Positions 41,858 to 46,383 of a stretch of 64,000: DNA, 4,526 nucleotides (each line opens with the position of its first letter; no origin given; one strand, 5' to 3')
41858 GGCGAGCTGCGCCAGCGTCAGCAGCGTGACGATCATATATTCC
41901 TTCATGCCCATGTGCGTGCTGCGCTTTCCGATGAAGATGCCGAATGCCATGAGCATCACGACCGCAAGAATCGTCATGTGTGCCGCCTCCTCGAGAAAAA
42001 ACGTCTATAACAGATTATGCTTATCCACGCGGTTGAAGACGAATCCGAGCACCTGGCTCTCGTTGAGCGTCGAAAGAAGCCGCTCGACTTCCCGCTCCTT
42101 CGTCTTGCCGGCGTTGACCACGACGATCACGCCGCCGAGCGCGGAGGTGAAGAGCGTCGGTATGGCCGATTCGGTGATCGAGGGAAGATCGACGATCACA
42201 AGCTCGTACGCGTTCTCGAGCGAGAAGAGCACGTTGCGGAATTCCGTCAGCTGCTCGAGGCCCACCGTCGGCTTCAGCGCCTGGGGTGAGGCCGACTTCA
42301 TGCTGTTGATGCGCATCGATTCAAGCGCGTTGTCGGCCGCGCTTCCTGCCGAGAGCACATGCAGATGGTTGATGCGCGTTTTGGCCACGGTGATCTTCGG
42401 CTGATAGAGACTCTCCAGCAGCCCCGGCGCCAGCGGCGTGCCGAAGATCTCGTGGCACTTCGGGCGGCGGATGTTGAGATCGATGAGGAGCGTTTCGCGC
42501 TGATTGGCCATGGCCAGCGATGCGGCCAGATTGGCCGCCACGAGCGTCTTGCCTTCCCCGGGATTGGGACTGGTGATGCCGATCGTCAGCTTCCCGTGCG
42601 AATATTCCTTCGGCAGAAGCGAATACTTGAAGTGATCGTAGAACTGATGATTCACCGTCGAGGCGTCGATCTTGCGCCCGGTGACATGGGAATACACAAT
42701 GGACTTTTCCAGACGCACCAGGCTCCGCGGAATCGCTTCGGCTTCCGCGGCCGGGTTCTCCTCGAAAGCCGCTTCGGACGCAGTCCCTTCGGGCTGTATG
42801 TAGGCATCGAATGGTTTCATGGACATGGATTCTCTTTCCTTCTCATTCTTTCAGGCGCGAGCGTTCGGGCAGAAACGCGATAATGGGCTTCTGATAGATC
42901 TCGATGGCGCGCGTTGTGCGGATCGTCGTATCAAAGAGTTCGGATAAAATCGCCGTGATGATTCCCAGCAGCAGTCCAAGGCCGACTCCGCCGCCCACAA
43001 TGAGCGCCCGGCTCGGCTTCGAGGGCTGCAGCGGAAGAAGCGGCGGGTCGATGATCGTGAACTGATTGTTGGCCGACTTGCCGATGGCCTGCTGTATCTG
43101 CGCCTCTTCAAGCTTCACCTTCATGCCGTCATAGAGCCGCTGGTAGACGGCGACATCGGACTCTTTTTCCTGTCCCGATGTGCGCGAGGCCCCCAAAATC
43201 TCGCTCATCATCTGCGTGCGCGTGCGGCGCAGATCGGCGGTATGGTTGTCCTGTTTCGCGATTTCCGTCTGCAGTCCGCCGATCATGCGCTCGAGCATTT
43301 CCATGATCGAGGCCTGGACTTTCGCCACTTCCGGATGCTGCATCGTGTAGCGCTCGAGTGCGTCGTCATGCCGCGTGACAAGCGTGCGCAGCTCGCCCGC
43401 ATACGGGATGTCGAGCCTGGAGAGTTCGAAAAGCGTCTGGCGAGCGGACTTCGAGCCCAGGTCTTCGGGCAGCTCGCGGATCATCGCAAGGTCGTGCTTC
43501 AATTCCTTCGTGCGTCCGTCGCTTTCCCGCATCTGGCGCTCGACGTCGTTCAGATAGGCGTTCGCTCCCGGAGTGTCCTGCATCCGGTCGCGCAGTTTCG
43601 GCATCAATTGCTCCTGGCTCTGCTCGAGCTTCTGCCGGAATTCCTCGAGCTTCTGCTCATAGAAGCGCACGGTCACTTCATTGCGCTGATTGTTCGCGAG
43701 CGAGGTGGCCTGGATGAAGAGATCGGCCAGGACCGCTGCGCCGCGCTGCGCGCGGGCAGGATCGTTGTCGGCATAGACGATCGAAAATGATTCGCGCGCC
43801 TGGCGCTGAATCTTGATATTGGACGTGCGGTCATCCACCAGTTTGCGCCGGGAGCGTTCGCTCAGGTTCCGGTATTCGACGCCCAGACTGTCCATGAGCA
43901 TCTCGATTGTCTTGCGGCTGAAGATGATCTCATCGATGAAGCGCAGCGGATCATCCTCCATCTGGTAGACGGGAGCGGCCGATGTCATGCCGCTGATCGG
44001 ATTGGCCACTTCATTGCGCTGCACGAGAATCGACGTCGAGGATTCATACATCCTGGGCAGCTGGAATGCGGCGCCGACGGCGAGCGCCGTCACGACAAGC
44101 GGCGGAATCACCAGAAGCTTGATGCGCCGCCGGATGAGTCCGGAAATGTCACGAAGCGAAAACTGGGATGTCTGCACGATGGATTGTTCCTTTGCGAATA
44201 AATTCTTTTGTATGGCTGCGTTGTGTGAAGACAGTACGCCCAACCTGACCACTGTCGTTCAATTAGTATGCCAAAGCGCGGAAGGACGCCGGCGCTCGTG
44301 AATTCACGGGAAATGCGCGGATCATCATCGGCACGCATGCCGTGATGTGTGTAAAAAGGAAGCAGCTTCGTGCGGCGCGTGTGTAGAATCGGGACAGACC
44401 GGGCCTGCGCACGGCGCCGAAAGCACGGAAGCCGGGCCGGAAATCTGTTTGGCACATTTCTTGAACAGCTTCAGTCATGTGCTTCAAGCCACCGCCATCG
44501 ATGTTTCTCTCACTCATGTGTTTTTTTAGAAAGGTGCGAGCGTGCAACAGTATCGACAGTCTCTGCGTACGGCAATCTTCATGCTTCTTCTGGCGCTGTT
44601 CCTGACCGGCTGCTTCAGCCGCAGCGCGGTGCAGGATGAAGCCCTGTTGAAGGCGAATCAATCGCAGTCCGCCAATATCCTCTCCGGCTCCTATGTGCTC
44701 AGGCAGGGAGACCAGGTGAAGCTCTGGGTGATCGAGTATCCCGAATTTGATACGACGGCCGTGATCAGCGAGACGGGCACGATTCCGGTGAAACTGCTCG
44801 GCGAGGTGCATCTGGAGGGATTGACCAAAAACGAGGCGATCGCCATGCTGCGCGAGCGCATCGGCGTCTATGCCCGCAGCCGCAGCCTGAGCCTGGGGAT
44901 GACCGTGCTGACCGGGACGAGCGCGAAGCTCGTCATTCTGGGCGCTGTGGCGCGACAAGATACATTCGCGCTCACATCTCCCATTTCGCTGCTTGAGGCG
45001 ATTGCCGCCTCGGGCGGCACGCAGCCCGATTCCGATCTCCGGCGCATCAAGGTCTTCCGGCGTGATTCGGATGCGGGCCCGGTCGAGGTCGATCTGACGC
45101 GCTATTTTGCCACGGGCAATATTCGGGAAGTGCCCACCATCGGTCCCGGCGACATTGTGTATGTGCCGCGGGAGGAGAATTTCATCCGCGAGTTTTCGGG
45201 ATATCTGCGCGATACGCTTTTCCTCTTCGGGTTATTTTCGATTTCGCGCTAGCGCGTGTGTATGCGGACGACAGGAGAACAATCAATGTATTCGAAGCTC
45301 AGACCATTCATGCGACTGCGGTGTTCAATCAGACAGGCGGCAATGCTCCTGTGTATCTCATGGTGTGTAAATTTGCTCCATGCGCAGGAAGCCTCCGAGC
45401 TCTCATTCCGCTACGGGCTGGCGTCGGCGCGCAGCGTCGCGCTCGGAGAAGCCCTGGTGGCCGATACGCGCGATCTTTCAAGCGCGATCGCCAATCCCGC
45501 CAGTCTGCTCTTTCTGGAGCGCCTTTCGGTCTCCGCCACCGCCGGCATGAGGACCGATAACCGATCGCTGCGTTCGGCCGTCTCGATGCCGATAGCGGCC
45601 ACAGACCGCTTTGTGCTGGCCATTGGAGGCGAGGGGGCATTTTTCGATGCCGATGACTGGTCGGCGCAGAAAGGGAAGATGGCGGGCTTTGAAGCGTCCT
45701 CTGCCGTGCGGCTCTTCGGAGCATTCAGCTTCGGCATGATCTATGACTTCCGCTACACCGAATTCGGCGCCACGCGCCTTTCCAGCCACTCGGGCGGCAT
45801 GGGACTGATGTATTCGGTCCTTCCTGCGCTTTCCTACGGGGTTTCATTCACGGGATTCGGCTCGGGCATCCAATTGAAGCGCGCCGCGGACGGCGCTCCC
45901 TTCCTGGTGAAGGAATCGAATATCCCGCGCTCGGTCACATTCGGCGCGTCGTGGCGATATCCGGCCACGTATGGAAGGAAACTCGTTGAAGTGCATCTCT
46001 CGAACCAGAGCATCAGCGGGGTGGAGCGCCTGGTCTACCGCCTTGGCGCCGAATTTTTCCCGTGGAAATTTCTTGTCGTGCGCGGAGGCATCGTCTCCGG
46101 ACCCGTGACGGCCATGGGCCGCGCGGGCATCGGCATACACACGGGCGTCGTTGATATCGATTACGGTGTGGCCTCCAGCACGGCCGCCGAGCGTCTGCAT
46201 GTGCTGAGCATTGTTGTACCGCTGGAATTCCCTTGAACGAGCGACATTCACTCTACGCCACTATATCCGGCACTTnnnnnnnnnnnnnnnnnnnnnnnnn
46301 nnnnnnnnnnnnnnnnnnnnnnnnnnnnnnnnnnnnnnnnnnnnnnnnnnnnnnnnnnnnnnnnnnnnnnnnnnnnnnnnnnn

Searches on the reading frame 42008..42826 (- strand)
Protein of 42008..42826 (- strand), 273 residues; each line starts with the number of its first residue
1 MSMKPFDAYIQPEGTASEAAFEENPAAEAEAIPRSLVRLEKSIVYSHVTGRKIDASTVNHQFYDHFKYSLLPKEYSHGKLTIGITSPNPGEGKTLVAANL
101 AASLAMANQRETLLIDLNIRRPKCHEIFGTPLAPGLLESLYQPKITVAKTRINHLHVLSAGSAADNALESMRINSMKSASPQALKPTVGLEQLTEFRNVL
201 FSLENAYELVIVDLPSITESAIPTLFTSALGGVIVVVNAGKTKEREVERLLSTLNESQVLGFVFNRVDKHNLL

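Call 13: search_protein_families(library=pfam, proteins=[window:42008-42826:-], max_evalue=0.001)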
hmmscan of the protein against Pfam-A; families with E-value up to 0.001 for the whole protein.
window:42008-42826:- (273 aa): 2 families
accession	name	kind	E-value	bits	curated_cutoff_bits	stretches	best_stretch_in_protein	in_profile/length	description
PF01656.29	CbiA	-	1.8e-06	28.3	25.4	1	83-271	2-87/125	CobQ/CobB/MinD/ParA nucleotide binding domain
PF13614.12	AAA_31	-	2.4e-05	24.8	27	1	82-256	4-166/177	AAA domain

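Call 28: search_protein_families(library=ncbifam, proteins=[window:42008-42826:-], max_evalue=0.01)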
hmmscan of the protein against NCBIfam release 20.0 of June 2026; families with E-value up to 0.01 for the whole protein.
window:42008-42826:- (273 aa): 14 families
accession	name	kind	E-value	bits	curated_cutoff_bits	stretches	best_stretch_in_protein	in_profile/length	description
TIGR03018.1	pepcterm_TyrKin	hypoth_equivalog_domain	2.8e-30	105.2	230.65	2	75-178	31-138/207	XrtA-associated tyrosine autokinase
TIGR01007.1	eps_fam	subfamily_domain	2.4e-22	79.5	108.05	2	81-176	19-117/204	polysaccharide biosynthesis tyrosine autokinase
TIGR03029.1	EpsG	equivalog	2.6e-14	53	313.8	1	70-263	94-271/274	chain length determinant protein tyrosine kinase EpsG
TIGR01005.1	eps_transp_fam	subfamily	5.1e-12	44.8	411.7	1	81-270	548-721/754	exopolysaccharide transport protein family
NF008568.0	PRK11519.1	equivalog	6.9e-10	37.7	1068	1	84-267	531-698/720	tyrosine-protein kinase Wzc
NF007350.0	PRK09841.1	equivalog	9.3e-10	37.3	1248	1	82-267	534-703/726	tyrosine-protein kinase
TIGR01968.1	minD_bact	equivalog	9e-07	28.5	212.9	0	82-119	4-40/261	septum site-determining protein MinD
TIGR03815.1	CpaE_hom_Actino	equivalog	6e-06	25.6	154.45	1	77-237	109-253/340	septum site-determining protein Ssd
TIGR03371.1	cellulose_yhjQ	equivalog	2.4e-05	23.9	157.85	1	81-269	3-180/246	cellulose biosynthesis protein BcsQ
TIGR01969.1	minD_arch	subfamily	6.2e-05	22.3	201.75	0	81-119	2-39/251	cell division ATPase MinD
NF041546.1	ParA_partition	equivalog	0.00043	19.9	180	0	82-117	2-36/203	ParA family partition ATPase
NF041136.1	MrpORP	equivalog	0.00066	19.1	450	1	81-130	7-55/365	iron-sulfur cluster carrier protein MrpORP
NF053622.1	ATPseBagAMYCTU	equivalog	0.0038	16.7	400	0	85-129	12-54/325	ATPase BagA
NF047398.1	AAA_KGGVGR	domain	0.0063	16.9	90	0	90-241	13-177/190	KGGVGR-motif variant AAA ATPase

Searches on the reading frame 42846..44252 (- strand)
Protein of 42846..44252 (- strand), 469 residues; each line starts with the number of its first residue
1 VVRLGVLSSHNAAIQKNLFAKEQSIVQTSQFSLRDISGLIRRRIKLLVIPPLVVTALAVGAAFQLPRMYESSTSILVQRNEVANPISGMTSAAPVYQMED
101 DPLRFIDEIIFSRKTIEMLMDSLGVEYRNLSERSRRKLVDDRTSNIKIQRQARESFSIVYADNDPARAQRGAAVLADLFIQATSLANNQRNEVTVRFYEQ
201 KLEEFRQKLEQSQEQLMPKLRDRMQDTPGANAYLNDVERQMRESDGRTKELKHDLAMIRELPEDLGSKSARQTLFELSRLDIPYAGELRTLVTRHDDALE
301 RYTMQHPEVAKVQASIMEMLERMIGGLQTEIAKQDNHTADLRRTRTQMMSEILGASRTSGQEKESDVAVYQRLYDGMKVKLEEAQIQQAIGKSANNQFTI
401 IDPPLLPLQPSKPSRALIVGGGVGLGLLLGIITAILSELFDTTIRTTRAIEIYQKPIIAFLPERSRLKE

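Call 13: search_protein_families(library=pfam, proteins=[window:42846-44252:-], max_evalue=0.001)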
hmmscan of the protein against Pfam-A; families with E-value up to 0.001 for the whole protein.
window:42846-44252:- (469 aa): 2 families
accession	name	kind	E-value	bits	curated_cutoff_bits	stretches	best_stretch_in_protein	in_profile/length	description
PF13807.11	GNVR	-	7.4e-09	35.8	27.7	1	365-436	11-79/82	G-rich domain on putative tyrosine kinase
PF02706.20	Wzz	-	2.3e-08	34.6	25.5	1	30-122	2-90/91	Chain length determinant protein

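Call 28: search_protein_families(library=ncbifam, proteins=[window:42846-44252:-], max_evalue=0.01)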
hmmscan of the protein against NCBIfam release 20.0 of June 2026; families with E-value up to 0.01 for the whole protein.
window:42846-44252:- (469 aa): 8 families
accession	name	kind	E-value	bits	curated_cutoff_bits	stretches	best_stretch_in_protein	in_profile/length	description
TIGR03007.1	pepcterm_ChnLen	equivalog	2.4e-45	154.7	278.85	2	39-328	9-296/498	XrtA system polysaccharide chain length determinant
TIGR03017.1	EpsF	equivalog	2.9e-14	52.6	422.75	1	41-460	13-442/444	chain length determinant protein EpsF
NF041864.1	EpsV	equivalog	3.7e-13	48.9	800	2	345-458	359-478/484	PCP family exopolysaccharide biosynthesis protein EpsV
TIGR01005.1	eps_transp_fam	subfamily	2.4e-11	42.6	411.7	1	291-451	307-466/754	exopolysaccharide transport protein family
TIGR01006.1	polys_exp_MPA1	subfamily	1.1e-08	34.8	296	1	28-124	6-98/226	CspC family polysaccharide chain length determinant protein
NF008568.0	PRK11519.1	equivalog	1.8e-05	23.1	1068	1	365-452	377-461/720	tyrosine-protein kinase Wzc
TIGR04211.1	SH3_and_anchor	equivalog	0.00066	19.3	65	0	313-436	64-187/198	TIGR04211 family SH3 domain-containing protein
NF007350.0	PRK09841.1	equivalog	0.0079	14.3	1248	0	363-463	379-472/726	tyrosine-protein kinase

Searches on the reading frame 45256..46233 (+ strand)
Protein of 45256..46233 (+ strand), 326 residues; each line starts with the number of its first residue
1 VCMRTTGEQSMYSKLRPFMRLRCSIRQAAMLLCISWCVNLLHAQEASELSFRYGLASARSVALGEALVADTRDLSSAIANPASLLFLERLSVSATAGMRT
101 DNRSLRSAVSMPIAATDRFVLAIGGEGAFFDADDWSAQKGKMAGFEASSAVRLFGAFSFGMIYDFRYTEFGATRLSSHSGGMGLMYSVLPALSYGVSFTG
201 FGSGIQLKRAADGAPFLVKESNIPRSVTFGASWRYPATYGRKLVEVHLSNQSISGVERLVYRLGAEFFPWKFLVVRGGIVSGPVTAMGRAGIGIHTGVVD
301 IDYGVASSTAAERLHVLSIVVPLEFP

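Call 13: search_protein_families(library=pfam, proteins=[window:45256-46233:+], max_evalue=0.001)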
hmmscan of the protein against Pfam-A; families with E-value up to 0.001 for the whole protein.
window:45256-46233:+ (326 aa): 0 families

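Call 28: search_protein_families(library=ncbifam, proteins=[window:45256-46233:+], max_evalue=0.01)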
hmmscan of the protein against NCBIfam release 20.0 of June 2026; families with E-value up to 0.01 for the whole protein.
window:45256-46233:+ (326 aa): 1 family
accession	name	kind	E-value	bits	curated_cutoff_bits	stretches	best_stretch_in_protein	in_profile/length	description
NF033709.1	PorV_fam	subfamily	1.4e-07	31.4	90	1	56-319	11-322/326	PorV/PorQ family protein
